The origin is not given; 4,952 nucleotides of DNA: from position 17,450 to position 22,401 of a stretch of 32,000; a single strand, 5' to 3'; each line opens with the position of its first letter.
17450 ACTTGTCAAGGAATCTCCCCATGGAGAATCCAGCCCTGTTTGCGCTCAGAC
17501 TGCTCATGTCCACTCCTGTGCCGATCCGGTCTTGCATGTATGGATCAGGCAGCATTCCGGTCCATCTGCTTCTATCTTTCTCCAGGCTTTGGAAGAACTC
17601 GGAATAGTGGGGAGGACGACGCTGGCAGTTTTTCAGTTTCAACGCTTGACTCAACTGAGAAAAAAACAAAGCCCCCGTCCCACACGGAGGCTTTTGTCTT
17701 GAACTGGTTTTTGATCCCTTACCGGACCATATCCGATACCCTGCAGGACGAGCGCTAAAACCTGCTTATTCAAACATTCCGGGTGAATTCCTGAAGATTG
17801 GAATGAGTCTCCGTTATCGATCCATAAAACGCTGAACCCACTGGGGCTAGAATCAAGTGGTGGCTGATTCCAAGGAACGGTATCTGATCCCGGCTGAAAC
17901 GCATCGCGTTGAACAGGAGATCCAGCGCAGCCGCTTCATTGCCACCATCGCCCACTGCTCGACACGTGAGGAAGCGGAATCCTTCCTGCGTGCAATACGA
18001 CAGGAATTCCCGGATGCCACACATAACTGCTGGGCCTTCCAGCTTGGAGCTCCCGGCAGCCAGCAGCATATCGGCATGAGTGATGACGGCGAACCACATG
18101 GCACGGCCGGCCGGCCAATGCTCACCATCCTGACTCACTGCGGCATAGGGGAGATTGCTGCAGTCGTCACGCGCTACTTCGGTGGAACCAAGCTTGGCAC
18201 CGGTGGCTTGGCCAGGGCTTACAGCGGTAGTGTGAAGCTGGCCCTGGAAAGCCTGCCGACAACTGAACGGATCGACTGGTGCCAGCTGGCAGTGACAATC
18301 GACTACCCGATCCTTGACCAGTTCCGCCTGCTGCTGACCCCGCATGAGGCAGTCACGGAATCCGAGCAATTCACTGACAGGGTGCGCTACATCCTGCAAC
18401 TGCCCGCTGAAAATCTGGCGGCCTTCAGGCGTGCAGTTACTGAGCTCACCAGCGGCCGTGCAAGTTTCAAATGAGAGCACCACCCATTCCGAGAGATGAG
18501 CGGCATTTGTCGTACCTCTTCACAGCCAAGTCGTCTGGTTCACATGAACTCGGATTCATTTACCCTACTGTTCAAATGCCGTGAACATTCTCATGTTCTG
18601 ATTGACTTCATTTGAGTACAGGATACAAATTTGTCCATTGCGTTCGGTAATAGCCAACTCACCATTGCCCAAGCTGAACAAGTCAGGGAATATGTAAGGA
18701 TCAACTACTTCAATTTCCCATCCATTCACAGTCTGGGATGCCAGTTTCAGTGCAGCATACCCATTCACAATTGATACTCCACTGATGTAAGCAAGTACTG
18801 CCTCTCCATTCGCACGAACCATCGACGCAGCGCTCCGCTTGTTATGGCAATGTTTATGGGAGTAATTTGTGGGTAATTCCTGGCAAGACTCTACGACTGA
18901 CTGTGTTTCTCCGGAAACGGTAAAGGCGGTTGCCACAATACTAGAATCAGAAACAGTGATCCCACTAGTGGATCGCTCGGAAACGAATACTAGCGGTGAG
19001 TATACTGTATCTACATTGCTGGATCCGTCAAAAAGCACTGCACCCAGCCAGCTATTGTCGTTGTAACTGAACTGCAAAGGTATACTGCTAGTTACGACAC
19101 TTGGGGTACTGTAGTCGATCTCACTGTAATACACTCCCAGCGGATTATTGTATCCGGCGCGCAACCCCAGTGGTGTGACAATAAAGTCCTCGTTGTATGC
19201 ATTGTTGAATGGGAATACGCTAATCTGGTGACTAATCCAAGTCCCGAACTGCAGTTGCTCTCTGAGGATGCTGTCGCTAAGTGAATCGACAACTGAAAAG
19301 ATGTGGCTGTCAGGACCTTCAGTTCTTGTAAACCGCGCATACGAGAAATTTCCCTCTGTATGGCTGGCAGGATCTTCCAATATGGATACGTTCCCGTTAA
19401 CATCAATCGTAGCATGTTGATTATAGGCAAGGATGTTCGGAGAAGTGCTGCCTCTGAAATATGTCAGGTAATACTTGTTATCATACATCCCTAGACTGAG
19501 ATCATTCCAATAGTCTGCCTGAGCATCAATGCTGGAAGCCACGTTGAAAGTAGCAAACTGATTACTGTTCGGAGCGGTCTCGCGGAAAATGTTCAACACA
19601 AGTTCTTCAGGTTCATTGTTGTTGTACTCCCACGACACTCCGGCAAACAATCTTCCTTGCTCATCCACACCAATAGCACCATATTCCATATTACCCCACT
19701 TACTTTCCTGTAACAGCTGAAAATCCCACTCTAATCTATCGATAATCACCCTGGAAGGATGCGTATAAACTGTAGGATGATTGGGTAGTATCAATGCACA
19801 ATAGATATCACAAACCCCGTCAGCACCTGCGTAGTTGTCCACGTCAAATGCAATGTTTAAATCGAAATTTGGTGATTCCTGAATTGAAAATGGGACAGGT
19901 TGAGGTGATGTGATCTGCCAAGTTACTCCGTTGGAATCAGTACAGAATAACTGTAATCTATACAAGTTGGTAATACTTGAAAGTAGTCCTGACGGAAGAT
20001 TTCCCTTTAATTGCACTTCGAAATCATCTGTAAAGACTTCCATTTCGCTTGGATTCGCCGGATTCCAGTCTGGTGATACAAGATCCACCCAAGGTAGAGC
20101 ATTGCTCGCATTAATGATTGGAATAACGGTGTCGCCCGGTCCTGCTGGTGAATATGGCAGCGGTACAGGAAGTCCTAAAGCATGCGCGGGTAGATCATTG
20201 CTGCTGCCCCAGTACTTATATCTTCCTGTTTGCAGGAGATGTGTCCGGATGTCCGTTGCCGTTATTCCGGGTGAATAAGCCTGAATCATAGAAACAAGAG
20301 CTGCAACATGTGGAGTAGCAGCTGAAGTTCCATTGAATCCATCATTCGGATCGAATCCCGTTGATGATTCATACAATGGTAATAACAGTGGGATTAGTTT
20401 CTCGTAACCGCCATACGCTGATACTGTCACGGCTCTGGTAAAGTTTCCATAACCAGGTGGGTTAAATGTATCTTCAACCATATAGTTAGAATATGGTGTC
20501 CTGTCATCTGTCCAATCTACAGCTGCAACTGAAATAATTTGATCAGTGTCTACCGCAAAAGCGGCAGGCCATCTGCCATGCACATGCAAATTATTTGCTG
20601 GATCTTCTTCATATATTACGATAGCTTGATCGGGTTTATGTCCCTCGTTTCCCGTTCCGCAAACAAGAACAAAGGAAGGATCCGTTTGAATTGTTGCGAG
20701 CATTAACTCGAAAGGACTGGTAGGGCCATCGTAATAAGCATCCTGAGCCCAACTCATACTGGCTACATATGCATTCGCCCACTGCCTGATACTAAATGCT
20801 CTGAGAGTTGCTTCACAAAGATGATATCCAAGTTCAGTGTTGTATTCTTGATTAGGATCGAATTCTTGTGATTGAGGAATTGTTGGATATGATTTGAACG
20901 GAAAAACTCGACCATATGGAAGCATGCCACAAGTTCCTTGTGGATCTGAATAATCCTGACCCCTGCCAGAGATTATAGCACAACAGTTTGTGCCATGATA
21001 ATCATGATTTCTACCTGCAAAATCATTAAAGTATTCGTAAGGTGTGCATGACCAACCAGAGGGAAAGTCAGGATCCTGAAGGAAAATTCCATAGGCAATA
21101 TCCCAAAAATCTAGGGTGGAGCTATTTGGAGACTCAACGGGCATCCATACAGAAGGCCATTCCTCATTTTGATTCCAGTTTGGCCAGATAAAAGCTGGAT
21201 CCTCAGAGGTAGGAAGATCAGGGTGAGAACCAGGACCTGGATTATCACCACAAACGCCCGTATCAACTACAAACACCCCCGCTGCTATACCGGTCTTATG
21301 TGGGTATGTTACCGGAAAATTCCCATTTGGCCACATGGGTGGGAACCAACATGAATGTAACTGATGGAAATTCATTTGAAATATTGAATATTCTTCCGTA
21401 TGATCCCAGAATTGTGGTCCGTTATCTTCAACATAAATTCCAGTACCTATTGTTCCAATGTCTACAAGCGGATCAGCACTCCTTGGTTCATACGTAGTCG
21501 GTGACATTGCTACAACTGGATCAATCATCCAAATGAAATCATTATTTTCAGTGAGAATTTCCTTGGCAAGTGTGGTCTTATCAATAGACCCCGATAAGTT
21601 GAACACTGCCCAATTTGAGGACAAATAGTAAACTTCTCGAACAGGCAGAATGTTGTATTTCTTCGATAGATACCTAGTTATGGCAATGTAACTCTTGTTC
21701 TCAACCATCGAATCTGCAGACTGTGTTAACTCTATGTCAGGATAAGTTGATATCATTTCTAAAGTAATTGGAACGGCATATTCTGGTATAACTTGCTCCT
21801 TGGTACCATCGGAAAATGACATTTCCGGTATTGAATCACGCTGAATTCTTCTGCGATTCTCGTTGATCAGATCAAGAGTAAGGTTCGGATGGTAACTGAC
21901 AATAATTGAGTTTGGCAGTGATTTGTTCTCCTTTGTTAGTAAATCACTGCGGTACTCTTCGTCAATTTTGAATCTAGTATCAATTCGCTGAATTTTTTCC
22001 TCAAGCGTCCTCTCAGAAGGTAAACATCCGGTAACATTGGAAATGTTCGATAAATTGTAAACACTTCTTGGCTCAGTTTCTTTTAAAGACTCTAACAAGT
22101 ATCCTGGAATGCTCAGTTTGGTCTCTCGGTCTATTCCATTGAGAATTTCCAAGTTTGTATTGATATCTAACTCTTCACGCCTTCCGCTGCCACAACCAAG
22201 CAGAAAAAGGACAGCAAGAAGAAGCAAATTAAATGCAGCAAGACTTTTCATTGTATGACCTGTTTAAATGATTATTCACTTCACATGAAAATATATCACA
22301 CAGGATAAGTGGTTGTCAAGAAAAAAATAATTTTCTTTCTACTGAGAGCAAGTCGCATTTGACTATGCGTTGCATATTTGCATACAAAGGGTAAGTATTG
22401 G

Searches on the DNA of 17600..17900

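Call 94: search_rna_families(source=window, start=17600, end=17900, threshold=evalue, max_evalue=10)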
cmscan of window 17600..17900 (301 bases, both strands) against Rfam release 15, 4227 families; matches with E-value up to 10: 9.
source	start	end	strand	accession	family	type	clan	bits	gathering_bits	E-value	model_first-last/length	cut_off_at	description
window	17615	17700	+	RF01859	Phe_leader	Cis-reg; leader;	-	23.2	55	0.086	1-125/125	no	Phenylalanine leader peptide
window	17662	17716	-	RF01859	Phe_leader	Cis-reg; leader;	-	19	55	0.74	1-125/125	no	Phenylalanine leader peptide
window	17660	17729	-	RF01772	rnk_pseudo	Cis-reg; leader;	-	18.4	55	0.74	1-108/108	no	Pseudomonas rnk leader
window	17631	17700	+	RF02495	ohsC_RNA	Gene; antitoxin;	-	17.7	50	2.8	1-77/77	no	Oppression of Hydrophobic ORF by sRNA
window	17663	17700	-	RF01025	mir-934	Gene; miRNA;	-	16.9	80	1.1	1-83/83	no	mir-934 microRNA precursor family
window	17658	17697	-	RF00489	ctRNA_p42d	Gene; antisense;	-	16.5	50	0.65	1-46/46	no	ctRNA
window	17786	17890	+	RF00099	SNORD22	Gene; snRNA; snoRNA; CD-box;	-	15.4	50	1.1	1-126/126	no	Small nucleolar RNA SNORD22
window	17660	17723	-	RF01770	rimP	Cis-reg; leader;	-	14.3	47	8.4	1-102/102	no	Gammaprotebacteria rimP leader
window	17811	17847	-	RF02132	HOXB13-AS1_1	Gene; lncRNA;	-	11.3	60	3.4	100-136/136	no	HOXB13 antisense RNA 1 conserved region 1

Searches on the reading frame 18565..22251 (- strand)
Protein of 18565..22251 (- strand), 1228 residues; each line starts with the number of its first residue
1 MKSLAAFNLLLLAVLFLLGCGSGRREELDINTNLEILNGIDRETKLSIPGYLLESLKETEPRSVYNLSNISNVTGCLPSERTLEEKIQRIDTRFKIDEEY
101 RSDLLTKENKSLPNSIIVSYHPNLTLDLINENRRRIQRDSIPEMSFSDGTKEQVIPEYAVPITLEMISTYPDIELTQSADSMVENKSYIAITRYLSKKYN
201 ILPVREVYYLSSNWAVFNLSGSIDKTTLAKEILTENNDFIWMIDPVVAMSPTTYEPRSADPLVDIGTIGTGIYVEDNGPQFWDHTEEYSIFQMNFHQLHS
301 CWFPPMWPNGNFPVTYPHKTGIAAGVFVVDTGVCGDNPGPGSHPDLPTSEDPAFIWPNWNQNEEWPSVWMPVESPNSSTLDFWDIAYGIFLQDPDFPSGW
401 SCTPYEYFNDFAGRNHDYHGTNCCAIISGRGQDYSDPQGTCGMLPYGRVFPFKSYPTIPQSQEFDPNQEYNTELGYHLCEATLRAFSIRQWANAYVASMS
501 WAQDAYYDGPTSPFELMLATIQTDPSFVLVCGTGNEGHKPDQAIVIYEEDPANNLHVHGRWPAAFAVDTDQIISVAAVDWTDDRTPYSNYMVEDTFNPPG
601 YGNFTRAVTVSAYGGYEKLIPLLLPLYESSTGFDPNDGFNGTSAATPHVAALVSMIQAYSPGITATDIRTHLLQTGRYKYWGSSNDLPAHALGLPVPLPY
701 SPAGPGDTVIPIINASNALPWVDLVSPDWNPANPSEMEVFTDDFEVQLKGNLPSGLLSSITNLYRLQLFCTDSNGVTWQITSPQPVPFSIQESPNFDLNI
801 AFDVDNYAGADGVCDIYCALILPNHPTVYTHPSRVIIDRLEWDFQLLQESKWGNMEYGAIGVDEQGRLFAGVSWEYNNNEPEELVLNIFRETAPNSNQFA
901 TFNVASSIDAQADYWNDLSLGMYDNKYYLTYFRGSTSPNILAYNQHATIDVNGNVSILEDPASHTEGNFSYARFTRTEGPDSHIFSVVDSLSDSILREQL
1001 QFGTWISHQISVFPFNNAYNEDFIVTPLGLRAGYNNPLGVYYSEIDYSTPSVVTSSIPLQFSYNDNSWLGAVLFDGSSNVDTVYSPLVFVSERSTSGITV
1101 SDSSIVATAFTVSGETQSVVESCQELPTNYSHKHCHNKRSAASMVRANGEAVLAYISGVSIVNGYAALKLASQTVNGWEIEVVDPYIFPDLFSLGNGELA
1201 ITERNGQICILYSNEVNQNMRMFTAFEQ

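Call 7: search_protein_families(library=pfam, proteins=[window:18565-22251:-], max_evalue=1)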
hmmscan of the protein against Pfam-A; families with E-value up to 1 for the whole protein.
window:18565-22251:- (1228 aa): 1 family
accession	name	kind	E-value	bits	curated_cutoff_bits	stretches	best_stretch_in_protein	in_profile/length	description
PF00082.27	Peptidase_S8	-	4.3e-21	75.9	21.8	1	326-676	6-273/288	Subtilase family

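Call 8: search_protein_families(library=ncbifam, proteins=[window:18565-22251:-], max_evalue=1)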
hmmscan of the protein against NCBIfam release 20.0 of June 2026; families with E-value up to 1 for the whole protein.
window:18565-22251:- (1228 aa): 1 family
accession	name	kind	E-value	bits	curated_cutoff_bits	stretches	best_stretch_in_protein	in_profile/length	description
TIGR03921.1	T7SS_mycosin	equivalog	3e-11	43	278.75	1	414-677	47-264/353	type VII secretion-associated serine protease mycosin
